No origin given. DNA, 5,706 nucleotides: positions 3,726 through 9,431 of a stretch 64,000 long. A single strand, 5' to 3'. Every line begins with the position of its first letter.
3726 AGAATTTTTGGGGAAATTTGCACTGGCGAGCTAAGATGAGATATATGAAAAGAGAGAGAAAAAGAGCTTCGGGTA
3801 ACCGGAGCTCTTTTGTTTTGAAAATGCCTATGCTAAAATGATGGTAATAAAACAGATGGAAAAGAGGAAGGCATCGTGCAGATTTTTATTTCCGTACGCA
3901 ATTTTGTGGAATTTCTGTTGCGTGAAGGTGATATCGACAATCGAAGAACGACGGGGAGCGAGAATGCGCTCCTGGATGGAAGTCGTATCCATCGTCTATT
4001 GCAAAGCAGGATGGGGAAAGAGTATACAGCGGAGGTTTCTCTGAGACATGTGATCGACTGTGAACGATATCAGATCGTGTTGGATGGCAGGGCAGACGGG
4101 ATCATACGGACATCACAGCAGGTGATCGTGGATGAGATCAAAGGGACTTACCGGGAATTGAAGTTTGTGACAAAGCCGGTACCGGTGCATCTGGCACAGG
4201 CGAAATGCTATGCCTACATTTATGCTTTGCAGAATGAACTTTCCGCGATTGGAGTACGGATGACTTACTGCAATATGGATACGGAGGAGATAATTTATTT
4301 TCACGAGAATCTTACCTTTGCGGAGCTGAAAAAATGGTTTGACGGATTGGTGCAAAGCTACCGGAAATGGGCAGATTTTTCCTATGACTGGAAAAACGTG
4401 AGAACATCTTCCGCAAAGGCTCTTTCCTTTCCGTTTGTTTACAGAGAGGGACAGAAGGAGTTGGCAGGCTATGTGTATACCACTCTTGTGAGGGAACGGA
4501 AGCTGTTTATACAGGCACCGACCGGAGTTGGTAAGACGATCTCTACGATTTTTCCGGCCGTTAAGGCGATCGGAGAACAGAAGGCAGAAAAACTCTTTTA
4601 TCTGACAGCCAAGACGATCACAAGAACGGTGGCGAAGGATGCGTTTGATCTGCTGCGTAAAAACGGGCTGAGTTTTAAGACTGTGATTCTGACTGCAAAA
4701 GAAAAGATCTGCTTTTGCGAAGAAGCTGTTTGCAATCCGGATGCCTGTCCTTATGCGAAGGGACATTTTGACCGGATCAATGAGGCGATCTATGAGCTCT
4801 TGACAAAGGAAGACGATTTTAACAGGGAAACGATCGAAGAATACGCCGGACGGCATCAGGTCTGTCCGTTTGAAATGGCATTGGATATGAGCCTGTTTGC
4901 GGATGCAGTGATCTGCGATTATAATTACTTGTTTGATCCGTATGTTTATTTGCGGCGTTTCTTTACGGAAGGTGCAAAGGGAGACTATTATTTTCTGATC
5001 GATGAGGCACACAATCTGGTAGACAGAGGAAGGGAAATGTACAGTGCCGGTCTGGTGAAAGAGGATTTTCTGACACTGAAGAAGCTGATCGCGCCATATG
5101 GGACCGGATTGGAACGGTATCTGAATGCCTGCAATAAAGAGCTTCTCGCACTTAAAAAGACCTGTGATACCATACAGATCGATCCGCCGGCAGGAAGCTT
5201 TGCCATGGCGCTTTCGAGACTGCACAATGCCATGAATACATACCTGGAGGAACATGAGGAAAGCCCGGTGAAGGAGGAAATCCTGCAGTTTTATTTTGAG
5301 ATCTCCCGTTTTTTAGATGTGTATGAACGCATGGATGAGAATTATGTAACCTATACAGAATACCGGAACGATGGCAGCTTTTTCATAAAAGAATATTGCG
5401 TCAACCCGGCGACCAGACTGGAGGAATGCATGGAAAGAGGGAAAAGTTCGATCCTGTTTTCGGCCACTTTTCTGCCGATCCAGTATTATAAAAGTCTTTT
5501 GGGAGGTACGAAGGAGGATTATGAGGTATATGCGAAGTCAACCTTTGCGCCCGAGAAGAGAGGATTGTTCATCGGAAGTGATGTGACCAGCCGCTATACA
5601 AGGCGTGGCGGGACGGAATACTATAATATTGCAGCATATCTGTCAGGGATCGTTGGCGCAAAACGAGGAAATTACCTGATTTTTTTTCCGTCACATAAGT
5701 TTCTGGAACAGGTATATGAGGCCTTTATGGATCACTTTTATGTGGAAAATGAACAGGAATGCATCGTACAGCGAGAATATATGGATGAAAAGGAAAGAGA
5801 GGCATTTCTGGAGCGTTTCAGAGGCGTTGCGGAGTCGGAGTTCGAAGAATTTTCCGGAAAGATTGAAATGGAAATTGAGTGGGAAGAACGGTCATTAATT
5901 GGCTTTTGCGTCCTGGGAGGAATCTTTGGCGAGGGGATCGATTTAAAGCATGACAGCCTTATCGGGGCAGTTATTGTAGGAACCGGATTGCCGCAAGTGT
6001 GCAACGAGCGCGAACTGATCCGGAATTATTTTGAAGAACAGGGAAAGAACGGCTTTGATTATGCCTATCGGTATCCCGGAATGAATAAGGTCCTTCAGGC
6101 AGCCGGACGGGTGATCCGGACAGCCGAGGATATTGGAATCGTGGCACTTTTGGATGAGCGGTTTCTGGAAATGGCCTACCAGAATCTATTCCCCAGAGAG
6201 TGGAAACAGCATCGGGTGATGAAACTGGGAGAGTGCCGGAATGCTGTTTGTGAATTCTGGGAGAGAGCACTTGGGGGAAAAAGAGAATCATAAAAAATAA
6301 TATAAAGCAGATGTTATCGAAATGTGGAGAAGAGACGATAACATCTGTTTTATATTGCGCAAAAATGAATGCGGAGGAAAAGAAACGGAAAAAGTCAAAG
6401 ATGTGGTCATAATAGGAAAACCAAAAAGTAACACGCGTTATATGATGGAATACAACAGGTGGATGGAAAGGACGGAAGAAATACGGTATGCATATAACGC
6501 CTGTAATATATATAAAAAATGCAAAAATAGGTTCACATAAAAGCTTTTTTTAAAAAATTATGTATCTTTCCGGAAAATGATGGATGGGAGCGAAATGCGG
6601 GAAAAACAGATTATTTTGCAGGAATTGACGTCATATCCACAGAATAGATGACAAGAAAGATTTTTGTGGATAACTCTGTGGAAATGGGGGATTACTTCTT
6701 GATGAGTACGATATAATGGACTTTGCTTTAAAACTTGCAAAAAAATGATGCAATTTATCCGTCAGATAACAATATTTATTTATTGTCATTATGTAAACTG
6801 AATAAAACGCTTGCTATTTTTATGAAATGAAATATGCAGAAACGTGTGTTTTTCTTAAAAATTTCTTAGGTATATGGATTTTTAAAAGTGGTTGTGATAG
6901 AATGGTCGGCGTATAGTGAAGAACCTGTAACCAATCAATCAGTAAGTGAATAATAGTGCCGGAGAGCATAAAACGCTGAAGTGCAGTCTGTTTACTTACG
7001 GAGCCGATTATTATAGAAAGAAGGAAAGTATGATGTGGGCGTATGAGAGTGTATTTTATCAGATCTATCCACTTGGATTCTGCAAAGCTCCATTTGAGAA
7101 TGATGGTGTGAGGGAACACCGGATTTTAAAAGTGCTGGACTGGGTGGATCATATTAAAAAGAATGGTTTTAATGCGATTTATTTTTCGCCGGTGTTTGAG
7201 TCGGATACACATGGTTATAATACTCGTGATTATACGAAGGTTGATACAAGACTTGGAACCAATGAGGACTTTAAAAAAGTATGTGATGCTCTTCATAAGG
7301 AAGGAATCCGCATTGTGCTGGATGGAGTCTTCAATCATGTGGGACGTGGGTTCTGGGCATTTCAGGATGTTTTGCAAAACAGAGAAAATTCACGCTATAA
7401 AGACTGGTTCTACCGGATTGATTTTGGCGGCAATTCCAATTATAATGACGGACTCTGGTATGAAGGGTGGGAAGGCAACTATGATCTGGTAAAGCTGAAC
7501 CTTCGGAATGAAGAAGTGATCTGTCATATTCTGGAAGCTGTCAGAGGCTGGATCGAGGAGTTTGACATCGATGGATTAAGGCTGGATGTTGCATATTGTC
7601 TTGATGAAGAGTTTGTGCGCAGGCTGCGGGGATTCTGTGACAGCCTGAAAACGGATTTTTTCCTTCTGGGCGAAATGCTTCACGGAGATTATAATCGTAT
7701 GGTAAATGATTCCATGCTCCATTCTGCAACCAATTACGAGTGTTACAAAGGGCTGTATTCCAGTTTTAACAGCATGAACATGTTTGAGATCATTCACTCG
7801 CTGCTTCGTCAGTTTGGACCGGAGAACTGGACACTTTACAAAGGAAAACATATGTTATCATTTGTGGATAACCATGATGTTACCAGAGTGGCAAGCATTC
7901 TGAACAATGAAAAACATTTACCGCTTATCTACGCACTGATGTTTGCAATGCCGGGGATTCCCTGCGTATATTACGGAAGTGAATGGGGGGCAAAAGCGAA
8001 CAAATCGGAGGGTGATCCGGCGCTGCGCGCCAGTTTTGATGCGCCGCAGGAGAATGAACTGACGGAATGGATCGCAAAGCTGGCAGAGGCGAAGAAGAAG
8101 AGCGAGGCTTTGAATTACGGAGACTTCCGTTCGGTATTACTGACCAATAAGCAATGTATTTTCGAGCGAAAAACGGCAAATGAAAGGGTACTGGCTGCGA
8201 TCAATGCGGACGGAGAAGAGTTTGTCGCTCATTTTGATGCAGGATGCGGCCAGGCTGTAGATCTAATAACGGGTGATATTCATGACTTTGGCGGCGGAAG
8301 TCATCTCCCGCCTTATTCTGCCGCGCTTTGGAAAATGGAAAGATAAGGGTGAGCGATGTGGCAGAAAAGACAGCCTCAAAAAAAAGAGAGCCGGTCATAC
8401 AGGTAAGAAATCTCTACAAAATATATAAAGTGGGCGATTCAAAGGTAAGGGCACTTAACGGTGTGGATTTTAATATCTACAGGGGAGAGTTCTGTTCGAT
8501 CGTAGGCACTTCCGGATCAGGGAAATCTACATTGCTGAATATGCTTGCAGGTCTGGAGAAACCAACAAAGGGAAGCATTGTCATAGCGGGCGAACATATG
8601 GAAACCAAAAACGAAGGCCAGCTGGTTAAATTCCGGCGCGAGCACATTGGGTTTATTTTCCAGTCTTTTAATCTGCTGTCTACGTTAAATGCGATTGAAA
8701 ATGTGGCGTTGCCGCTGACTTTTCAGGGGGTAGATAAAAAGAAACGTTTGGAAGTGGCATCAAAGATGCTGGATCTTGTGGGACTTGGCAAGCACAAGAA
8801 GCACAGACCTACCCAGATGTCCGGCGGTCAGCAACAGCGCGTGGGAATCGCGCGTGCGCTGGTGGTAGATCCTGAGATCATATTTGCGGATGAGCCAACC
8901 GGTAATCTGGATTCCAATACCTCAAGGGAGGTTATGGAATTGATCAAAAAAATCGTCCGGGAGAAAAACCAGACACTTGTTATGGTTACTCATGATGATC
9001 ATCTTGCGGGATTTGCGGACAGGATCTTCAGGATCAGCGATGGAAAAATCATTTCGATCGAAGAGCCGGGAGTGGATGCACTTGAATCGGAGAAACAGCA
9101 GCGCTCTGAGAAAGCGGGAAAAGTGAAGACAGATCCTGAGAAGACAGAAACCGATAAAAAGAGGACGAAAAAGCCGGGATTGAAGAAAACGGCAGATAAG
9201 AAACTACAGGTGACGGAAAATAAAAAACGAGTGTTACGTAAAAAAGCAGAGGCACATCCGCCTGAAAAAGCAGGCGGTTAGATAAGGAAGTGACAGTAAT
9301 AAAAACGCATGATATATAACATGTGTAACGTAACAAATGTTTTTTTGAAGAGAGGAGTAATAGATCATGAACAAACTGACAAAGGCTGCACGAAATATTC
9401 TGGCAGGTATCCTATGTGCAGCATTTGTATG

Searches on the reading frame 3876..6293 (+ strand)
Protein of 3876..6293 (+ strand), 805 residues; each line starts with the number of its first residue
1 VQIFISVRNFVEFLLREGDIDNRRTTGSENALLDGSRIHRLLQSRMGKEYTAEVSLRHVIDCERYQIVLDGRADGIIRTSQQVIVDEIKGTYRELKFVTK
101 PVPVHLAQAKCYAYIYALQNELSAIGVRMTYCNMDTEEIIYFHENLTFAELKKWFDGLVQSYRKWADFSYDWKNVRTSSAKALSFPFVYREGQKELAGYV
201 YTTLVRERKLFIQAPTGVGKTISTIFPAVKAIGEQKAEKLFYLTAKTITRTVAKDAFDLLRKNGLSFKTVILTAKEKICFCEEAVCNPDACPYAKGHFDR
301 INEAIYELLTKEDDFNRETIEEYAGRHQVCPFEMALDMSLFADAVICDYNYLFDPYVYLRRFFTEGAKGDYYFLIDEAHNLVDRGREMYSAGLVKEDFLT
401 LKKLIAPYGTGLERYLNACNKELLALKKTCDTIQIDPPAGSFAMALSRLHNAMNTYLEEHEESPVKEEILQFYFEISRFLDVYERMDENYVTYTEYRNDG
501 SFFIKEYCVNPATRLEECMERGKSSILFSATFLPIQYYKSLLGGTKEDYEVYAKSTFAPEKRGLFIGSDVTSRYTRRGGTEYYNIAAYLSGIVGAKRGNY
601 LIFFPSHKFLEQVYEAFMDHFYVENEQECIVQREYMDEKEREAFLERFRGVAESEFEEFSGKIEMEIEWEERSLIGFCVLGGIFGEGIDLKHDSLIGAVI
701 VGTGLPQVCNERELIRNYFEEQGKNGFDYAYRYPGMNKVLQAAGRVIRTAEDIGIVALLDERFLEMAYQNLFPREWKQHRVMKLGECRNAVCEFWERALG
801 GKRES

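Call 58: search_protein_families(library=pfam, proteins=[window:3876-6293:+], max_evalue=0.00001)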
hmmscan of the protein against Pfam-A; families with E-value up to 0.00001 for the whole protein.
window:3876-6293:+ (805 aa): 3 families
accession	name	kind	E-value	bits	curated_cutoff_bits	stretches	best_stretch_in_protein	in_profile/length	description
PF13307.12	Helicase_C_2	-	4e-40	138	25.3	1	592-778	4-169/170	Helicase C-terminal domain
PF06733.21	DEAD_2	-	4e-12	46.6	21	1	280-396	57-170/172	DEAD_2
PF00270.35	DEAD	-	8.9e-07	29.2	26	0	202-264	9-73/167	DEAD/DEAH box helicase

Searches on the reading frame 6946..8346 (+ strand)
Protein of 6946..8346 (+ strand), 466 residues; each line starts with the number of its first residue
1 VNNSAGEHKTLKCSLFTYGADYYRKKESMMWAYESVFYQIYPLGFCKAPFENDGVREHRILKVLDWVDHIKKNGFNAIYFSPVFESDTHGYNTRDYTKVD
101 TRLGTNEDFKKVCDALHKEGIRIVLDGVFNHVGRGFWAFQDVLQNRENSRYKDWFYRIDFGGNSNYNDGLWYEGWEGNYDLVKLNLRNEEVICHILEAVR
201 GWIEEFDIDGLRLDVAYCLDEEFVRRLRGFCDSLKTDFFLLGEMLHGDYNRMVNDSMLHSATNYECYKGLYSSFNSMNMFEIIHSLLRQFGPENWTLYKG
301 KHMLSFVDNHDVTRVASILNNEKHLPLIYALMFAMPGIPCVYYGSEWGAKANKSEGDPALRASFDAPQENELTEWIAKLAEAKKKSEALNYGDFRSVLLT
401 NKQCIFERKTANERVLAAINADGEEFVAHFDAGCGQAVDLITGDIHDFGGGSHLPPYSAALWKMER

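Call 58: search_protein_families(library=pfam, proteins=[window:6946-8346:+], max_evalue=0.00001)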
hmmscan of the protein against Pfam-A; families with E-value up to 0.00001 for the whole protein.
window:6946-8346:+ (466 aa): 1 family
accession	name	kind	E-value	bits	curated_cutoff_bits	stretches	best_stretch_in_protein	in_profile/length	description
PF00128.31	Alpha-amylase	-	1.1e-49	170.3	22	1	63-353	21-360/446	Alpha amylase, catalytic domain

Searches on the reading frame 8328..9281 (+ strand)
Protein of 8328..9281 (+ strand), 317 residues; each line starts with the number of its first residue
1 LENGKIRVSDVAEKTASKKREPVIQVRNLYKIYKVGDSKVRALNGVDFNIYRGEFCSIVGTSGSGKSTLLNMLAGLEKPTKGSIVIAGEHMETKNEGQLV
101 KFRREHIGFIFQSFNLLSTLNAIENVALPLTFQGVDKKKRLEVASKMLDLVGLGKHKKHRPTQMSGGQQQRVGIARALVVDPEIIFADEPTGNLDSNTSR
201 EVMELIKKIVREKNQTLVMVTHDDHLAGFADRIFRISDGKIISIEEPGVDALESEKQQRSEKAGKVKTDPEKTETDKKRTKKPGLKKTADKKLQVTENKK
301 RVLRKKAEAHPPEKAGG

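Call 58: search_protein_families(library=pfam, proteins=[window:8328-9281:+], max_evalue=0.00001)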
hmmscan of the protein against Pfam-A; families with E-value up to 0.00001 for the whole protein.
window:8328-9281:+ (317 aa): 1 family
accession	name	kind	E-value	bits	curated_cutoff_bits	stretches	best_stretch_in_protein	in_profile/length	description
PF00005.33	ABC_tran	-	1.8e-36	126.2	25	1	43-191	1-136/137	ABC transporter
